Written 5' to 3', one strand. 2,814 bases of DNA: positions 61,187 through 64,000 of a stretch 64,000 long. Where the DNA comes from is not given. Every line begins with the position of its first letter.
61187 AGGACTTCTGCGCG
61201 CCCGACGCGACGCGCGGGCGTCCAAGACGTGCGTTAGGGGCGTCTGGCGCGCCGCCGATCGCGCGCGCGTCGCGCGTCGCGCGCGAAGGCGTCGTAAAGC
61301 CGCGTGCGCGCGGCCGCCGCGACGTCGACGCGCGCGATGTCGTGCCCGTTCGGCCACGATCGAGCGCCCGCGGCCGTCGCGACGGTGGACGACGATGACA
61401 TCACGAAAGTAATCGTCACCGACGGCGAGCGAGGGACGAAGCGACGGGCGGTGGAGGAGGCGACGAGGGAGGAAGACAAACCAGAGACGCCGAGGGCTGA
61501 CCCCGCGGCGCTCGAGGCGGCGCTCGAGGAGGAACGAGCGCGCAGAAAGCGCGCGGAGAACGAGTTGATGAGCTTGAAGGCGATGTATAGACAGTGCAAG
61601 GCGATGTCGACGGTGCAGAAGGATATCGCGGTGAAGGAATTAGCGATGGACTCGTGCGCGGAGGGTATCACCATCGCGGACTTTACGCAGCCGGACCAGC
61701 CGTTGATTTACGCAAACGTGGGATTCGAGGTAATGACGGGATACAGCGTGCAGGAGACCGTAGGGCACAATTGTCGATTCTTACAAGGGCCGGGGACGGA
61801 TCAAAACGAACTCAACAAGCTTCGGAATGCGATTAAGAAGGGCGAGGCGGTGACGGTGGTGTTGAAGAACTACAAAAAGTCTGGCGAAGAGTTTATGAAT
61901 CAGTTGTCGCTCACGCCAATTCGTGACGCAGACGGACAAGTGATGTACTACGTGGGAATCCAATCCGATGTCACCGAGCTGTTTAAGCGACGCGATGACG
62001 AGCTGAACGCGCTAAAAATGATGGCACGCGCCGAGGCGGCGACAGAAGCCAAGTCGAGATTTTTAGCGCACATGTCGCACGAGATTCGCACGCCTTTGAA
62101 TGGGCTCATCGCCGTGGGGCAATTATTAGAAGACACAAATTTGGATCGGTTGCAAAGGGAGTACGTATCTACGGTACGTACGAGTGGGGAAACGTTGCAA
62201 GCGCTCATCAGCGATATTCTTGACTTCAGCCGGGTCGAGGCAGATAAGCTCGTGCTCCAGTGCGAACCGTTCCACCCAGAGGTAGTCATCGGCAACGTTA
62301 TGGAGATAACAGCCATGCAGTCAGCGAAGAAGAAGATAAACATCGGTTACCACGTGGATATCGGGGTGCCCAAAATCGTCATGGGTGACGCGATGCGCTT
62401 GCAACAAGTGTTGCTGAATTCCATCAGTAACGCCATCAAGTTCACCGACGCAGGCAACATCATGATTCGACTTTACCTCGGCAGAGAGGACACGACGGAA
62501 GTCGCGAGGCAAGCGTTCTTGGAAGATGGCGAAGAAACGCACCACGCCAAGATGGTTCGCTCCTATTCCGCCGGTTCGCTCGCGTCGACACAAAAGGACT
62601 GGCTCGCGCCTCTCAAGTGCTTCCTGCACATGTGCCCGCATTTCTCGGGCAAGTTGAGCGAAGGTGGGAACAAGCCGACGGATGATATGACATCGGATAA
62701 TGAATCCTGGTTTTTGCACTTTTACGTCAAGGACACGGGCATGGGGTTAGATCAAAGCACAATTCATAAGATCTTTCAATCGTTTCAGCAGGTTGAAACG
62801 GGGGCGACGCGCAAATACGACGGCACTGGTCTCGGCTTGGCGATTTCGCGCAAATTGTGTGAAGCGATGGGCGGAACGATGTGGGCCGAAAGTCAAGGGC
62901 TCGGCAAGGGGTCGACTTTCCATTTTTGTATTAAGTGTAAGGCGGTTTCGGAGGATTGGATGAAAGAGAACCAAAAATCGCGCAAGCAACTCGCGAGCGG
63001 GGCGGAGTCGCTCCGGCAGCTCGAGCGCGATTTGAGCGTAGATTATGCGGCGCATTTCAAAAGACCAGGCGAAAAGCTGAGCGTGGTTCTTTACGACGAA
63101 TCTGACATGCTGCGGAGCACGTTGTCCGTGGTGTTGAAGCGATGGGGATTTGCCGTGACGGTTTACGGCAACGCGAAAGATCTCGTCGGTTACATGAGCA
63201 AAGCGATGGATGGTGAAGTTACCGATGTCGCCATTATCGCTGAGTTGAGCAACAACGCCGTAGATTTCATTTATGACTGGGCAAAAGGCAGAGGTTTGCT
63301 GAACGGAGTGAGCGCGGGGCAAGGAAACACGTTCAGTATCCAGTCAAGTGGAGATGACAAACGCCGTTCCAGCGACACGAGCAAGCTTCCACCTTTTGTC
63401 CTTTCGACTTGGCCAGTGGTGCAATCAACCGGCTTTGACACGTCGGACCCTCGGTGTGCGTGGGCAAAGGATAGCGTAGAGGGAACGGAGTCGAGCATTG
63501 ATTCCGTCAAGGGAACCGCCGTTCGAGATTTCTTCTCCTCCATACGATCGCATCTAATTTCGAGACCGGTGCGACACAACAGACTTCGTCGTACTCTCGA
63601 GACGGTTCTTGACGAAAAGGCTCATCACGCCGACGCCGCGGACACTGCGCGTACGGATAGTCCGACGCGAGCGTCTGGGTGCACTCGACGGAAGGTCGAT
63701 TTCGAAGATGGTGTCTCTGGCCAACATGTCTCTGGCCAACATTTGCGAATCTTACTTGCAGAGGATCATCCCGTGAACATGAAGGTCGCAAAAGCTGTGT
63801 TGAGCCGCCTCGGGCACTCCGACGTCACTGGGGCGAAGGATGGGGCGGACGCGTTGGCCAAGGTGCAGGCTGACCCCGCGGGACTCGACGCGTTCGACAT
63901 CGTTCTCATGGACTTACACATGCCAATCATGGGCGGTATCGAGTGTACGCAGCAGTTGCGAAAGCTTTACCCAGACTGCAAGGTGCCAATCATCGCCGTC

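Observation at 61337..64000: LOV histidine kinase with a His-for-Arg LOV core variant and tandem pseudo-receiver plus receiver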

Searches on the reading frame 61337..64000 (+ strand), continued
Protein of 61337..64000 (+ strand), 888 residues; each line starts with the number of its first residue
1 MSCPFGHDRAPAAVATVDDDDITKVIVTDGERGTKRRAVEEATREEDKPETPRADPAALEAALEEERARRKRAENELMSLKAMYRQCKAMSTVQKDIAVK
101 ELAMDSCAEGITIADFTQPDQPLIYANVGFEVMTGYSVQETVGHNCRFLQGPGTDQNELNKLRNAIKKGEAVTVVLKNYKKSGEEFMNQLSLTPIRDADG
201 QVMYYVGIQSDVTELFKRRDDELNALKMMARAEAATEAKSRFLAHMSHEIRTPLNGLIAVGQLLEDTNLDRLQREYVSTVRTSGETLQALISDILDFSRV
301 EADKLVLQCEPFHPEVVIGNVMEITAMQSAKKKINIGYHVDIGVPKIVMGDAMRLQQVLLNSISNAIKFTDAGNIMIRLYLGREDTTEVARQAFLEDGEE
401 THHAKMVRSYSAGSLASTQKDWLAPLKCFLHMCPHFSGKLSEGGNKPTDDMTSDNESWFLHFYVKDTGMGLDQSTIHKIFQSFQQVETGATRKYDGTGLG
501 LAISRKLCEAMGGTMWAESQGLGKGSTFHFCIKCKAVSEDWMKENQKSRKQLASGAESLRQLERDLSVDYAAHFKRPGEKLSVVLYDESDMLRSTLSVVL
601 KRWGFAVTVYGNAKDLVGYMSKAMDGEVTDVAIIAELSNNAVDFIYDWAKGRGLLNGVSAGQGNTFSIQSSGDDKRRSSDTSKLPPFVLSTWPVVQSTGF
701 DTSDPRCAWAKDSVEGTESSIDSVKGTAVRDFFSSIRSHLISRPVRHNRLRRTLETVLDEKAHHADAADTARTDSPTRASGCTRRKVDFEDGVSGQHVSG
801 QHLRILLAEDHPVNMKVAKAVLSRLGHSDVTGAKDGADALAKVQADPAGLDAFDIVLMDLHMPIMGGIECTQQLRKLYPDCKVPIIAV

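Call 37: search_protein_families(library=pfam, proteins=[P0001], max_evalue=10)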
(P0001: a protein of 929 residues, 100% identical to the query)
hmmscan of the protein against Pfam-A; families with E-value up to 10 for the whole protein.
P0001 (929 aa): 10 families
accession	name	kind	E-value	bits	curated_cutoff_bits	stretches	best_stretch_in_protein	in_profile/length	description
PF00072.30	Response_reg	-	1.1e-25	90.4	30.2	1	805-923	1-111/111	Response regulator receiver domain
PF02518.31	HATPase_c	-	1.6e-22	80.5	26.4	2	460-533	38-108/111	Histidine kinase-, DNA gyrase B-, and HSP90-like ATPase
PF00512.31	HisKA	-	4.4e-20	71.9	26.9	1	238-302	1-65/66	His Kinase A (phospho-acceptor) domain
PF13426.13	PAS_9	-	5.4e-19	68.8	27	1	111-214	4-103/103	PAS domain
PF08448.16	PAS_4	-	4.3e-08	33.8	23.1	1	119-214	13-107/110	PAS fold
PF08447.18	PAS_3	-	1.3e-07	32.2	25.6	1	124-208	2-88/89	PAS fold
PF00989.32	PAS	-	1.1e-05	25.8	22.6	1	124-212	24-113/113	PAS fold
PF13188.13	PAS_8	-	0.079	13.3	21.8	1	103-143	6-43/65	PAS domain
PF02442.22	L1R_F9L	-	0.15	12.4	27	1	82-109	110-137/200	Lipid membrane protein of large eukaryotic DNA viruses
PF11871.13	DUF3391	-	1.8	9.5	27.8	0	13-90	39-117/136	Domain of unknown function (DUF3391)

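Call 60: predict_structure(alignment_id=A3)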
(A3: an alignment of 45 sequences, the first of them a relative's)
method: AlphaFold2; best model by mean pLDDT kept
length: 929 residues; sequences in the alignment: 45
mean_pLDDT: 71.7   pTM: 0.52
mean pLDDT of the five models: 71.7, 70.5, 69.5, 69.5, 66.4
residues with pLDDT >= 90: 194; 70-90: 389; 50-70: 155; < 50: 191
segments of 3 or more residues with pLDDT < 50: 1-53, 388-390, 396-418, 438-454, 482-493, 658-675, 696-719, 762-799
pLDDT, mean of each block of 10 residues (from residue 1): 28 31 29 32 33 59 81 72 60 65 75 89 90 89 89 91 91 93 92 91 92 85 77 67 66 73 71 68 65 60 64 89 81 87 86 88 83 87 59 46 41 47 64 57 39 61 83 65 40 53 80 81 78 85 77 75 82 80 92 91 92 91 83 90 89 65 34 52 88 56 41 41 76 86 85 85 36 28 27 35 89 87 88 94 93 94 89 94 90 72 90 85 75
secondary structure, 60 per line:
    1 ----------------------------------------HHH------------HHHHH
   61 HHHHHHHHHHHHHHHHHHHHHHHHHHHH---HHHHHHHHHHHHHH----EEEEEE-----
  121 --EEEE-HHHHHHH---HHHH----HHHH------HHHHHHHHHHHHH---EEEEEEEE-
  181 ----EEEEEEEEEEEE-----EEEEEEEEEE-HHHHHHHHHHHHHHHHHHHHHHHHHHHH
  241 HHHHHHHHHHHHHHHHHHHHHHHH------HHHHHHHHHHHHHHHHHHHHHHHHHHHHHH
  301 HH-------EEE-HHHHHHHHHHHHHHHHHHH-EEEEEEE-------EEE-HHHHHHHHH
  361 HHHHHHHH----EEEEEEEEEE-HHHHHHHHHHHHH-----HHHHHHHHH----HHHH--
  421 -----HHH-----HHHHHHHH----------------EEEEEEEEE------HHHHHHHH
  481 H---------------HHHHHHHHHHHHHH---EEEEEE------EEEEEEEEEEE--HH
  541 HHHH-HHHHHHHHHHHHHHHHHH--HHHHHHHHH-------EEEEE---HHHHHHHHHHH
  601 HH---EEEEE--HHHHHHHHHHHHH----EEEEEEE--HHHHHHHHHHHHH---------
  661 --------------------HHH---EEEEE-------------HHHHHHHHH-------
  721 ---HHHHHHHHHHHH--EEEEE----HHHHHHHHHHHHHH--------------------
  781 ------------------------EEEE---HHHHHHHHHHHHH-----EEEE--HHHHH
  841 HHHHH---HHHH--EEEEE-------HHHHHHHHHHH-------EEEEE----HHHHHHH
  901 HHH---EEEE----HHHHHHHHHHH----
elements in order (helices of 4 or more, strands of 3 or more residues): H56-88 H92-105 E110-115 E123-126 H128-134 H138-141 H146-149 H156-168 E172-179 E185-196 E202-211 H213-264 H271-302 E310-312 H314-332 E334-340 E348-350 H352-368 E373-382 H384-396 H402-410 H415-418 H434-441 E458-466 H473-481 H497-510 E514-519 E526-536 H539-544 H546-563 H566-574 E582-586 H590-602 E606-610 H613-625 E630-636 H639-651 E687-691 H705-713 H724-735 E738-742 H747-760 E805-808 H812-824 E830-833 H836-845 H849-852 E855-859 H867-877 E885-889 H894-903 E907-910 H915-925

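Call 63: fold_search(model_id=the predicted structure, library=pdb)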
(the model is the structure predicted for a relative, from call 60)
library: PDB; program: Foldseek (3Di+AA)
matches with E <= 10: 1531; with E <= 0.001: 1066
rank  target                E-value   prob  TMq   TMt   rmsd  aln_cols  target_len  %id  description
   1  6qrj                  9.7e-29  1.00  0.31  0.57  12.6       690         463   22  Crystal structure of ShkA full-length in complex with AMPPNP (released 2020-01-08)
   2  4gcz_A                2.5e-27  1.00  0.19  0.42  15.6       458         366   24  Structure of a blue-light photoreceptor (released 2013-06-19)
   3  8a6x_B                5.4e-26  1.00  0.19  0.42  20.3       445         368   23  Crystal structure of a chimeric LOV-Histidine kinase SB2F1 (asymmetrical variant, trigonal form with long c axis) (released 2024-01-10)
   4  8a52_A                8.8e-26  1.00  0.18  0.41  19.1       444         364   22  Crystal structure of a chimeric LOV-Histidine kinase SB2F1 (asymmetrical variant, trigonal form with long c-axis) (released 2023-12-27)
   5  8a7f_A                2.7e-25  1.00  0.19  0.41  19.4       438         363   23  Crystal structure of a chimeric LOV-Histidine kinase SB2F1-I66R mutant (asymmetrical variant, trigonal form with long  (released 2024-01-10)
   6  4gcz_B                3.0e-25  1.00  0.25  0.50   8.5       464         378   23  Structure of a blue-light photoreceptor (released 2013-06-19)
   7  8a7f_B                4.9e-25  1.00  0.19  0.42  19.9       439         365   24  Crystal structure of a chimeric LOV-Histidine kinase SB2F1-I66R mutant (asymmetrical variant, trigonal form with long  (released 2024-01-10)
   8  8a7h_A                5.1e-25  1.00  0.19  0.42  19.4       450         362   23  Crystal structure of a chimeric LOV-Histidine kinase SB2F1-I66R mutant (light state; asymmetrical variant, trigonal fo (released 2024-01-10)
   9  8a3u                  6.4e-25  1.00  0.19  0.42  19.5       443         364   23  Crystal structure of a chimeric LOV-Histidine kinase SB2F1 (symmetrical variant, trigonal form with short c-axis) (released 2023-12-20)
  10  9a5d_A                1.5e-20  1.00  0.19  0.28  16.8       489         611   16  Integrative model of WALK-YYCH by crosslinking MS and deep learning (released 2024-09-18)
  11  7z8n_A                3.6e-19  1.00  0.19  0.51   9.3       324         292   29  GacS histidine kinase from Pseudomonas aeruginosa (released 2022-07-13)
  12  4r3a_A                7.8e-18  1.00  0.13  0.33  30.8       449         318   20  Erythrobacter litoralis EL346 blue-light activated histidine kinase (released 2014-12-03)
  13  8f5z_A                9.2e-18  1.00  0.17  0.18  14.1       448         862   18  Composite map of CryoEM structure of Arabidopsis thaliana phytochrome A (released 2023-06-28)
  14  8isj_A                2.3e-17  1.00  0.17  0.18  14.2       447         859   18  Pr conformer of Arabidopsis thaliana phytochrome A - AtphyA-Pr (released 2023-08-09)
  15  7rzw_B                5.6e-17  1.00  0.17  0.18  15.8       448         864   18  CryoEM structure of Arabidopsis thaliana phytochrome B (released 2022-04-13)
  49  1n9l                  9.9e-14  1.00  0.11  0.93   0.8       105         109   56  Crystal structure of the Phot-LOV1 domain from Chlamydomonas reinhardtii in the dark state. (released 2003-06-17)
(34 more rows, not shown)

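Call 64: find_encoding_contigs(protein=P0005, flank=1200, max_places=1)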
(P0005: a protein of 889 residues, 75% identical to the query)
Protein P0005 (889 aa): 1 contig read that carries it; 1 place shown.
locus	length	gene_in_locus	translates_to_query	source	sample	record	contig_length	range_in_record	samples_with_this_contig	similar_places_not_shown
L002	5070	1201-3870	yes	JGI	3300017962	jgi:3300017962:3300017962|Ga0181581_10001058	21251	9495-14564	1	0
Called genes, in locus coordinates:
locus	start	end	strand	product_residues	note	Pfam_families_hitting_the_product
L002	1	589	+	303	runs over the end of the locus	PF00588:SpoU_methylase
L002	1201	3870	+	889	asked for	PF00989:PAS (weak), PF08448:PAS_4, PF13426:PAS_9, PF08447:PAS_3 (weak), PF00512:HisKA, PF02518:HATPase_c, PF00072:Response_reg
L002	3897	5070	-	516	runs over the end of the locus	PF01594:AI-2E_transport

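Call 65: find_encoding_contigs(protein=P0002, flank=1200, max_places=1)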
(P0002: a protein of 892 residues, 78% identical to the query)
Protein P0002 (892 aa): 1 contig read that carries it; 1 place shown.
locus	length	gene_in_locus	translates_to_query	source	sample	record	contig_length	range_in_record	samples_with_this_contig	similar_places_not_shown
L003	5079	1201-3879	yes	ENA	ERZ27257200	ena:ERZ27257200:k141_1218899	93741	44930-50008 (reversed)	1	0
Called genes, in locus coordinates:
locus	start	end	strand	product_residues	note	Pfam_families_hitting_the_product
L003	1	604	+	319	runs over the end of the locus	PF00588:SpoU_methylase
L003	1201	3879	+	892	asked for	PF08448:PAS_4 (weak), PF13426:PAS_9, PF08447:PAS_3 (weak), PF00512:HisKA, PF02518:HATPase_c, PF00072:Response_reg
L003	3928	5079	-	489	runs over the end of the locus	PF01594:AI-2E_transport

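Call 66: find_encoding_contigs(protein=P0012, flank=1200, max_places=1)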
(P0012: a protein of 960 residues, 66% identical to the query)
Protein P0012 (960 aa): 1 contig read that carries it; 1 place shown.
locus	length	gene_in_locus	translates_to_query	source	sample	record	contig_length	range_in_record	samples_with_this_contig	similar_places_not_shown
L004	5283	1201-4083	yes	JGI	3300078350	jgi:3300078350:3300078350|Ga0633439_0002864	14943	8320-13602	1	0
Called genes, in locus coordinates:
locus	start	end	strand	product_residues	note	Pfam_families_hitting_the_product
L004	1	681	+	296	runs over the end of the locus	PF00588:SpoU_methylase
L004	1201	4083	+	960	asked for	PF13426:PAS_9, PF00512:HisKA, PF02518:HATPase_c, PF00072:Response_reg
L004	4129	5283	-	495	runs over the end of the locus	PF01594:AI-2E_transport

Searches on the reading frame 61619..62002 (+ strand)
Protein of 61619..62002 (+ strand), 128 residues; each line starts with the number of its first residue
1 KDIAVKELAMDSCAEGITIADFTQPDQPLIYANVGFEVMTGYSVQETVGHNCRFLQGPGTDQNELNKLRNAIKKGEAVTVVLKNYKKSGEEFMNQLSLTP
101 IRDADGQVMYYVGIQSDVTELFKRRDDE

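Call 15: search_solved_structures(query=window:61619-62002:+, show_alignments=5, max_evalue=1e-20)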
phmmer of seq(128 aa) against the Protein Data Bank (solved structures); distinct sequences matched with E-value up to 1e-20: 111 (the best 60 are shown).
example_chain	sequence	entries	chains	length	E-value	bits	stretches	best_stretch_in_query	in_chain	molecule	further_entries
8qi8_A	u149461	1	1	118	1.1e-35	125.4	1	18-120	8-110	Phototropin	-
8qi9_A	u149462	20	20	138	1.3e-35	125.2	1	17-120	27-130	Phototropin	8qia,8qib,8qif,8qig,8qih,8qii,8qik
1n9l_A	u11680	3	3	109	1.9e-35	124.7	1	18-119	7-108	putative blue light receptor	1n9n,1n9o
6hmj_A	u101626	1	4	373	2.4e-32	114.7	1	12-124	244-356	Putative PAS/PAC sensor protein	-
9vf7_A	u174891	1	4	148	1.3e-31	112.3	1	7-119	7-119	histidine kinase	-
6i23_A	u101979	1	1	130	1.8e-31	111.9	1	9-122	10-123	Aureochrome1-like protein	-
6i23_B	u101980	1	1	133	1.8e-31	111.9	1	9-122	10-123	Aureochrome1-like protein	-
6i20_A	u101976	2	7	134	1.8e-31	111.9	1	9-123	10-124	Aureochrome1-like protein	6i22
6i20_B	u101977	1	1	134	1.8e-31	111.9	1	9-123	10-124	Aureochrome1-like protein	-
6i21_A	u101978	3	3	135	1.8e-31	111.8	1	9-123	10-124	Aureochrome1-like protein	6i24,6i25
2z6d_A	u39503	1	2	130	2.2e-31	111.6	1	9-121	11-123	Phototropin-2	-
9vf8_A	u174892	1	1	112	1.2e-30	109.3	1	16-119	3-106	histidine kinase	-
3ue6_A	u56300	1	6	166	5e-29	104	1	9-122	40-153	Aureochrome1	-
3ulf_A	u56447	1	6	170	5.3e-29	103.9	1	9-122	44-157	Aureochrome1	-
2z6c_A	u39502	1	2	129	1.1e-28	102.9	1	10-120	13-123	Phototropin-1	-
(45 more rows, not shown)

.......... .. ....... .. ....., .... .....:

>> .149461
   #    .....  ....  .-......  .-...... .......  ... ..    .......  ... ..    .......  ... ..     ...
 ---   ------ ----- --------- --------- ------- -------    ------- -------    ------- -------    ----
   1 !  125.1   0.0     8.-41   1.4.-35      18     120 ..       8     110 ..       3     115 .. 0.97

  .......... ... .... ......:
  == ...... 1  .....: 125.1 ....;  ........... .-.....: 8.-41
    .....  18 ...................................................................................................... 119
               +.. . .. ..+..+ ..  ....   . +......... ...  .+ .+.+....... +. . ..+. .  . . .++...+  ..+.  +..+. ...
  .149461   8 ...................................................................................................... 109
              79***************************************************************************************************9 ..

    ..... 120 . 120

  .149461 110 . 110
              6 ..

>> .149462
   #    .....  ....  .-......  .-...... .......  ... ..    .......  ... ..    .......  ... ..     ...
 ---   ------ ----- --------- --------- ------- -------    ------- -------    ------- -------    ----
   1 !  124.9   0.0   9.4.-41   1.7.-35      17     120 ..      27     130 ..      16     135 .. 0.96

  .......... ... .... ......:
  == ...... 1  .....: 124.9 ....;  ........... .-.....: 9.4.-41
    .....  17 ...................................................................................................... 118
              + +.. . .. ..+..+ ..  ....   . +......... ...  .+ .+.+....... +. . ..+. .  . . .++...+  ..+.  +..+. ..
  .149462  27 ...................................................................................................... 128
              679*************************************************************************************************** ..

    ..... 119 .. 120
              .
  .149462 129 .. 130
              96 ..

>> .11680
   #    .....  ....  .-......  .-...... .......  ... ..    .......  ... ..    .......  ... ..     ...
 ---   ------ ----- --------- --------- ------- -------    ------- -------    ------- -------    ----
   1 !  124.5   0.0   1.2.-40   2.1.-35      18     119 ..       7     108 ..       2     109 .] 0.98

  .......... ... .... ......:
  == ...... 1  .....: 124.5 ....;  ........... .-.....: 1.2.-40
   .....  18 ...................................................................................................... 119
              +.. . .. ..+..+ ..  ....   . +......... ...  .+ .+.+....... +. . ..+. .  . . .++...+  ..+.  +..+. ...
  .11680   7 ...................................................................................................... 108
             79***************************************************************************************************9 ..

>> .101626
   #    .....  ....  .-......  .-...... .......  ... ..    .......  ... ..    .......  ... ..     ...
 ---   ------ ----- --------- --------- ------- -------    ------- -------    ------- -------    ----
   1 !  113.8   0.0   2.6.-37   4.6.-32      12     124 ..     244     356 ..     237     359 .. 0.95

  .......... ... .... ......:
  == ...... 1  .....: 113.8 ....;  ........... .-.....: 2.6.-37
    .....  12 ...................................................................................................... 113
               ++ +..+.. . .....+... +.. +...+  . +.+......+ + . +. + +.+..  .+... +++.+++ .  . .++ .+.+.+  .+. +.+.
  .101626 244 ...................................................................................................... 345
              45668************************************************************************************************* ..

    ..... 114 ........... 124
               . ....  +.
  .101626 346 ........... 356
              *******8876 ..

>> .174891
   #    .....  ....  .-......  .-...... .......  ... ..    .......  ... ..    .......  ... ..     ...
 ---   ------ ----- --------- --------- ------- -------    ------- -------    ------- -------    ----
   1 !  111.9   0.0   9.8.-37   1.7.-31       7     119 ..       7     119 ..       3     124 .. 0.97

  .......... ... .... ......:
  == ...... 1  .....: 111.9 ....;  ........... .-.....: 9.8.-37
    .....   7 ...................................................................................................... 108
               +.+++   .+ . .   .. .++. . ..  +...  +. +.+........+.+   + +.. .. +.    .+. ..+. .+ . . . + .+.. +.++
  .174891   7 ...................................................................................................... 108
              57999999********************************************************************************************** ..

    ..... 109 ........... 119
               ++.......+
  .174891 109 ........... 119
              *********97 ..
